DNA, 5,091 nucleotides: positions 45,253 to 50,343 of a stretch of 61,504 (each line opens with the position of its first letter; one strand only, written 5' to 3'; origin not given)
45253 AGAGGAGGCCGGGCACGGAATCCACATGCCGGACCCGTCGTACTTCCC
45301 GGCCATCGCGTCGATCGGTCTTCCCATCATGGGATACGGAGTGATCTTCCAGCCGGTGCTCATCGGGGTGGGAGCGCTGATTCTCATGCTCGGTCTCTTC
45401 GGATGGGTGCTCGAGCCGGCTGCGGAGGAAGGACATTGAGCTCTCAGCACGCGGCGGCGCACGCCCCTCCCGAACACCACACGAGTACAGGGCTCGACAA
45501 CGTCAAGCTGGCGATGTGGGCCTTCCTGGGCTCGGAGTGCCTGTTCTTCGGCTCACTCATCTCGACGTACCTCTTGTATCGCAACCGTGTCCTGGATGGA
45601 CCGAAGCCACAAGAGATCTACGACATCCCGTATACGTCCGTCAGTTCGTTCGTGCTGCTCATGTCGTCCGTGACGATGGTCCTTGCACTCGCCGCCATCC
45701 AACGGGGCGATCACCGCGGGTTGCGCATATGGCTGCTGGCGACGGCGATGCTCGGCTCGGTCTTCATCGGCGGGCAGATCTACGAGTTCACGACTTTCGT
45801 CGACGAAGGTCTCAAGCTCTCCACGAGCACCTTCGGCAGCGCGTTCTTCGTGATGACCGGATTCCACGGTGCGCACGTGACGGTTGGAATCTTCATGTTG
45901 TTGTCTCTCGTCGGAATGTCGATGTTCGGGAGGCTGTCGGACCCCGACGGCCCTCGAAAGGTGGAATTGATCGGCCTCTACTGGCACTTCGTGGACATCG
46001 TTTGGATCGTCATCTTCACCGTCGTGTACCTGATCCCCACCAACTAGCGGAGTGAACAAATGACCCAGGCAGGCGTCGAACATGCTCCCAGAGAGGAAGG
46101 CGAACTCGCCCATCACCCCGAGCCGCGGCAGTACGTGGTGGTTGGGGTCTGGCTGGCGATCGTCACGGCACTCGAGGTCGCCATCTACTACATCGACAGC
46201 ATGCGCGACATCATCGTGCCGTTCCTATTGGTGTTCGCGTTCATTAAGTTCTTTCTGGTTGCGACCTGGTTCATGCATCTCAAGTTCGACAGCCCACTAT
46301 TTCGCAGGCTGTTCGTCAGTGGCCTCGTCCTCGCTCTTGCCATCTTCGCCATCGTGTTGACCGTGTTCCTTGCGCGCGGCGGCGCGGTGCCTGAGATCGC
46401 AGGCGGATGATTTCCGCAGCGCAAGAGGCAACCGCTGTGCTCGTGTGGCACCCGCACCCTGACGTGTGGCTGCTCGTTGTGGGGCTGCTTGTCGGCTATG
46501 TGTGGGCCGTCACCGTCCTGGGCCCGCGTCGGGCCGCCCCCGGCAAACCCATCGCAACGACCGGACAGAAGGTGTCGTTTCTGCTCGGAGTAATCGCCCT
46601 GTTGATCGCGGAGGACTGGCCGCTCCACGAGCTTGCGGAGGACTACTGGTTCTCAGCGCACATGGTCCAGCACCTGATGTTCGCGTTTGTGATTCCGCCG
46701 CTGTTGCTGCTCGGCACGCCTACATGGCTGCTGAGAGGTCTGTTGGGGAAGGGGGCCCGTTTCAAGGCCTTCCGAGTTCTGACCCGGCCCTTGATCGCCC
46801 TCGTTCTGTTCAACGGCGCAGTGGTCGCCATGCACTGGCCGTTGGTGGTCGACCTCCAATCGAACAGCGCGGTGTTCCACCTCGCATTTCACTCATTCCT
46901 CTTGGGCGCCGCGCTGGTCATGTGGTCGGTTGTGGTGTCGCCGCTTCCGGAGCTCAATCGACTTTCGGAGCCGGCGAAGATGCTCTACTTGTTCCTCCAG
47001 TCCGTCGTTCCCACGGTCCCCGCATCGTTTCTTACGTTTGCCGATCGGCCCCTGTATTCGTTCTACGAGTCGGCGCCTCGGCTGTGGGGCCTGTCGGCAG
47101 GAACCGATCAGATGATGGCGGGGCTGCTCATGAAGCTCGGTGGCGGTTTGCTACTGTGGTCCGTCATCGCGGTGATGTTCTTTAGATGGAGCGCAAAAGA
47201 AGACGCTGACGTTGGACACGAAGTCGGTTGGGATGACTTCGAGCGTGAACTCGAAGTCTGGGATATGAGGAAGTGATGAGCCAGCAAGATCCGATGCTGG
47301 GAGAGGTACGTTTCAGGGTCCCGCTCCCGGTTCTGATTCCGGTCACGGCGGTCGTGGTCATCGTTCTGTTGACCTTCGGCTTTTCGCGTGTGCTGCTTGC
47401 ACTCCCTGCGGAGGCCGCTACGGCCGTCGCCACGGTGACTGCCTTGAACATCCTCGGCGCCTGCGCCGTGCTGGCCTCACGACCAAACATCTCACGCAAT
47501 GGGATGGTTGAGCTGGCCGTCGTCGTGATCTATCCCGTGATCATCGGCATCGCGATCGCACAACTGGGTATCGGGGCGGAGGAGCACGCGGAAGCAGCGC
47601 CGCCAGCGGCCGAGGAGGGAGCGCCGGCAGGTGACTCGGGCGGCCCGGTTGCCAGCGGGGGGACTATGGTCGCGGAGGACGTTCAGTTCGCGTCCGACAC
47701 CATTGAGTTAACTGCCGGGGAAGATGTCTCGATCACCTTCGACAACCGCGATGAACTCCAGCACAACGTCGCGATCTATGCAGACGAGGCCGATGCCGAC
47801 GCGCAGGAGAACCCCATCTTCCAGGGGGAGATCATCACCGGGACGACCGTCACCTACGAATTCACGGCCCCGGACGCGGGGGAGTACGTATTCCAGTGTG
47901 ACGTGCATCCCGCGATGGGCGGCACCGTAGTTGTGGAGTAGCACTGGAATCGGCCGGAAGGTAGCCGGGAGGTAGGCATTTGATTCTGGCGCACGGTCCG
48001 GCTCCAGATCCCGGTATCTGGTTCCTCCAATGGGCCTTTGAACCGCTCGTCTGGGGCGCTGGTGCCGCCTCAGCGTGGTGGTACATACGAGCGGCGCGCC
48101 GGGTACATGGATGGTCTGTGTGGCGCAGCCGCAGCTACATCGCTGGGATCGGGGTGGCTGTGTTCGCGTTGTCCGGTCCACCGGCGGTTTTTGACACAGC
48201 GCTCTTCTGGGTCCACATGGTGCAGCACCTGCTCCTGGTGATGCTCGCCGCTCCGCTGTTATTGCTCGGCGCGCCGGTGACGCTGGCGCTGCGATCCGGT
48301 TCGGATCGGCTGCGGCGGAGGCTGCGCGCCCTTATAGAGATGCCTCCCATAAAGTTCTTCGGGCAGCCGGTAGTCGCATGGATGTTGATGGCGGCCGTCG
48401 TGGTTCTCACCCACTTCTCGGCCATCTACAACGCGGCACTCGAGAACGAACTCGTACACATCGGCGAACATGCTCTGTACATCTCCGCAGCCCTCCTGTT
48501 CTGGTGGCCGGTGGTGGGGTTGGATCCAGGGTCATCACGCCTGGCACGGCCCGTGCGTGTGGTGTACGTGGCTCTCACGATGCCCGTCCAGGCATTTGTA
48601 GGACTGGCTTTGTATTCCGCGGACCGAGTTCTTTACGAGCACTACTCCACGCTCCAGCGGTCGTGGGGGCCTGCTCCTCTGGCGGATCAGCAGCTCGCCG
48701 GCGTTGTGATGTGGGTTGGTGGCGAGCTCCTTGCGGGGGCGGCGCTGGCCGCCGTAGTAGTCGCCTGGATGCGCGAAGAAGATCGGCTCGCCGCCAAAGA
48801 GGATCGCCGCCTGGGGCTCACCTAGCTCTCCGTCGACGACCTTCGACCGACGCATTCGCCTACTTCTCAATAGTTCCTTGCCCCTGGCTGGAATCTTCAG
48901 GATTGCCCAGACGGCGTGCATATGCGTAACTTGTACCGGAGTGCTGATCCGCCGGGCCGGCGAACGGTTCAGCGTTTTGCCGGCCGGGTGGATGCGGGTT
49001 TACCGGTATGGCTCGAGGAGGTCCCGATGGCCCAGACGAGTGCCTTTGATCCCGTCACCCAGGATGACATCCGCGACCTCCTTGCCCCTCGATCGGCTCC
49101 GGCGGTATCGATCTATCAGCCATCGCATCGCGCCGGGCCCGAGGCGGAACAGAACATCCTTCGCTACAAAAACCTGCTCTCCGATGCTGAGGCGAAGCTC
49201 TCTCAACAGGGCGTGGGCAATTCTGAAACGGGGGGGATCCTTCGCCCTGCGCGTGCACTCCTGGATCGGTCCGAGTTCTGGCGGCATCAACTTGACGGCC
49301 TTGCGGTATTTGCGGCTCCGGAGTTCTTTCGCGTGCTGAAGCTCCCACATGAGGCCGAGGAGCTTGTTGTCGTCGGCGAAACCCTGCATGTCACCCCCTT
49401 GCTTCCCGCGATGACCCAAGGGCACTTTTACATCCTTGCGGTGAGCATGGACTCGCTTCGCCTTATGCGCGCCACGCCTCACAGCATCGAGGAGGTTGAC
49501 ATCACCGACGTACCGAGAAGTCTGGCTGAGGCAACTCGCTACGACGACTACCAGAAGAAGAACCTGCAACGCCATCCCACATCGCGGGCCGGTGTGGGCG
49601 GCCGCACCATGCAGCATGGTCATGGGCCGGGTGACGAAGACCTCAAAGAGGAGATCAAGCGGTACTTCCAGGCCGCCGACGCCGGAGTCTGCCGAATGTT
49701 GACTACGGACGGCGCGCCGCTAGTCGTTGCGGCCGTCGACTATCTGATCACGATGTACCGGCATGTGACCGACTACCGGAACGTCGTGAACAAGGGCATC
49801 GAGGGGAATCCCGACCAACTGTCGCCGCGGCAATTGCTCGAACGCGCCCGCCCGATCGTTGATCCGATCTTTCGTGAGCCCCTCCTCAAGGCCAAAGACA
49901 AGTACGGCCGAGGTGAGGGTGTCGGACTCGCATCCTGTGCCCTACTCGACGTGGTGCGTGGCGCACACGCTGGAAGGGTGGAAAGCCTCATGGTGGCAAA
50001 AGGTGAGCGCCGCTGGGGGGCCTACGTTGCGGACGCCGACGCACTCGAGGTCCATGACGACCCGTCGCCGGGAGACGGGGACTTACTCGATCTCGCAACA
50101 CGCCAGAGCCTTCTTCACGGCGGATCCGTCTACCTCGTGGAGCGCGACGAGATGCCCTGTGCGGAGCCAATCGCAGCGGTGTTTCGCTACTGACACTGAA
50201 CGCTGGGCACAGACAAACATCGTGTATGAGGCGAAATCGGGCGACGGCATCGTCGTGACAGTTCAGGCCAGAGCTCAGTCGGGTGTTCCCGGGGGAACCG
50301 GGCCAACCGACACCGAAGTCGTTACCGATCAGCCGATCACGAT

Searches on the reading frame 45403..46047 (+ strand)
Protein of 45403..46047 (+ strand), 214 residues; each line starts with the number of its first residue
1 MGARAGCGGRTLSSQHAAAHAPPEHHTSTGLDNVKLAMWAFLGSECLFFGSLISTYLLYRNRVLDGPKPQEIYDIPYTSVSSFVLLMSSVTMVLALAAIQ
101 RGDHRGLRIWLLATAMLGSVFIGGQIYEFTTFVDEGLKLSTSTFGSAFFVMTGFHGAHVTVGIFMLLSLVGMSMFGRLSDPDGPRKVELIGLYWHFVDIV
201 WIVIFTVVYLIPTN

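Call 14: search_protein_families(library=pfam, proteins=[window:45403-46047:+], max_evalue=0.0001)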
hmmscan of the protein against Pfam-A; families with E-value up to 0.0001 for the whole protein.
window:45403-46047:+ (214 aa): 1 family
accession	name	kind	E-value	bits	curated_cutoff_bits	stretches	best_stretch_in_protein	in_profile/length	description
PF00510.24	COX3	-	2.1e-19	70.9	23.8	1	25-210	67-255/258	Cytochrome c oxidase subunit III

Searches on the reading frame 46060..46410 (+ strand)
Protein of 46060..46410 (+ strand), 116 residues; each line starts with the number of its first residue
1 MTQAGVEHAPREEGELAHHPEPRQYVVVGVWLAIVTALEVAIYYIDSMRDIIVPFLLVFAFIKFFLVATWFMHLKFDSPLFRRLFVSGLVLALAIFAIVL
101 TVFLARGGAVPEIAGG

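Call 14: search_protein_families(library=pfam, proteins=[window:46060-46410:+], max_evalue=0.0001)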
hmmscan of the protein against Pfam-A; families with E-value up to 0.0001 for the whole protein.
window:46060-46410:+ (116 aa): 1 family
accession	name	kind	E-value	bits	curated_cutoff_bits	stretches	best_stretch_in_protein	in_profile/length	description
PF03626.19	COX4_pro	-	1.3e-12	48.4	28.9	1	27-96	2-71/72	Prokaryotic Cytochrome C oxidase subunit IV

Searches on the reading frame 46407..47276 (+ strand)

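Call 14: search_protein_families(library=pfam, proteins=[window:46407-47276:+], max_evalue=0.0001)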
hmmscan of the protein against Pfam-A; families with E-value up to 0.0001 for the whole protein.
window:46407-47276:+ (289 aa): 1 family
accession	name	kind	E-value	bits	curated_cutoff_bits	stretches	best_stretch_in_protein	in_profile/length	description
PF09678.15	Caa3_CtaG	-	7e-48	163.5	27.7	1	29-262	1-235/237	Cytochrome c oxidase caa3 assembly factor (Caa3_CtaG)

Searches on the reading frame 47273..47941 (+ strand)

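Call 14: search_protein_families(library=pfam, proteins=[window:47273-47941:+], max_evalue=0.0001)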
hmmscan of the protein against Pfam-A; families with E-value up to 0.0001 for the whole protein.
window:47273-47941:+ (222 aa): 2 families
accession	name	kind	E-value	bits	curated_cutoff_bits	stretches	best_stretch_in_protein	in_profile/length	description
PF13473.12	Cupredoxin_1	-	1.5e-09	38.2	27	1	132-221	25-104/104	Cupredoxin-like domain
PF00127.26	Copper-bind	-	1.7e-09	38.4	21.2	1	135-222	10-99/99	Copper binding proteins, plastocyanin/azurin family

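Call 19: search_protein_families(library=ncbifam, proteins=[window:47273-47941:+], max_evalue=0.01)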
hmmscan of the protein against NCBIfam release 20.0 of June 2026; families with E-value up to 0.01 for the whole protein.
window:47273-47941:+ (222 aa): 3 families
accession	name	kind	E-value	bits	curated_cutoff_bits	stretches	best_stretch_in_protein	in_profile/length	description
TIGR02656.1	cyanin_plasto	equivalog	3.4e-07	30.6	87.85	1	137-221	12-98/99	plastocyanin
TIGR02657.1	amicyanin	equivalog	3.7e-07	30.4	110.2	1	139-222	8-83/83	amicyanin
TIGR02376.1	Cu_nitrite_red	equivalog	0.0077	15.6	296.3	0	143-215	60-130/326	copper-containing nitrite reductase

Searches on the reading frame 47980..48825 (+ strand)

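Call 14: search_protein_families(library=pfam, proteins=[window:47980-48825:+], max_evalue=0.0001)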
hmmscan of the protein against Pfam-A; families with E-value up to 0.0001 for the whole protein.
window:47980-48825:+ (281 aa): 1 family
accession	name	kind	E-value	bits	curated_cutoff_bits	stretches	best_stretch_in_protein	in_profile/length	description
PF09678.15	Caa3_CtaG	-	4.8e-70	236.1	27.7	1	33-265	5-236/237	Cytochrome c oxidase caa3 assembly factor (Caa3_CtaG)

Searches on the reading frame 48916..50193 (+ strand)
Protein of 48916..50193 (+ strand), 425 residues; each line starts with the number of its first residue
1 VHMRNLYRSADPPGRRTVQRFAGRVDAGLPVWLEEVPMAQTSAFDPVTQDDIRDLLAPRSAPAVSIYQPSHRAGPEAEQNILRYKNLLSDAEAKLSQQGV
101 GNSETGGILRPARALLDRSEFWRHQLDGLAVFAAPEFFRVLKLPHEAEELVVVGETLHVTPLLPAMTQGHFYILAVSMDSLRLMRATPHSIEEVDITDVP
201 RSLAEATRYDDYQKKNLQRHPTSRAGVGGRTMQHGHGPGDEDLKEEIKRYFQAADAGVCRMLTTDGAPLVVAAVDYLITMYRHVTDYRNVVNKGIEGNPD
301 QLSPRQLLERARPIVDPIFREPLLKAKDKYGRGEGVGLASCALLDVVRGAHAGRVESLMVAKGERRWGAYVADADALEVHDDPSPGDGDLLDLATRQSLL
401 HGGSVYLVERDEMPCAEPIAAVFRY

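Call 14: search_protein_families(library=pfam, proteins=[window:48916-50193:+], max_evalue=0.0001)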
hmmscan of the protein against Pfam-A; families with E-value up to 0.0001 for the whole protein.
window:48916-50193:+ (425 aa): 5 families
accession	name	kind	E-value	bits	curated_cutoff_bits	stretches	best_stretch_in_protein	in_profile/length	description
PF18845.6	baeRF_family3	-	4.2e-38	131.8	31.5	1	170-354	1-168/168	Bacterial archaeo-eukaryotic release factor family 3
PF18849.6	baeRF_family7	-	8.9e-38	130.1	27.2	1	171-317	1-144/144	Bacterial archaeo-eukaryotic release factor family 7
PF18848.6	baeRF_family6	-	5.8e-30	105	27.5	1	170-316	2-148/149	Bacterial archaeo-eukaryotic release factor family 6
PF18855.6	baeRF_family11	-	4.4e-19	69.7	27.2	1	172-320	5-138/139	Bacterial archaeo-eukaryotic release factor family 11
PF18851.6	baeRF_family8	-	3.6e-18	66.2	27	1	170-321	3-139/141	Bacterial archaeo-eukaryotic release factor family 8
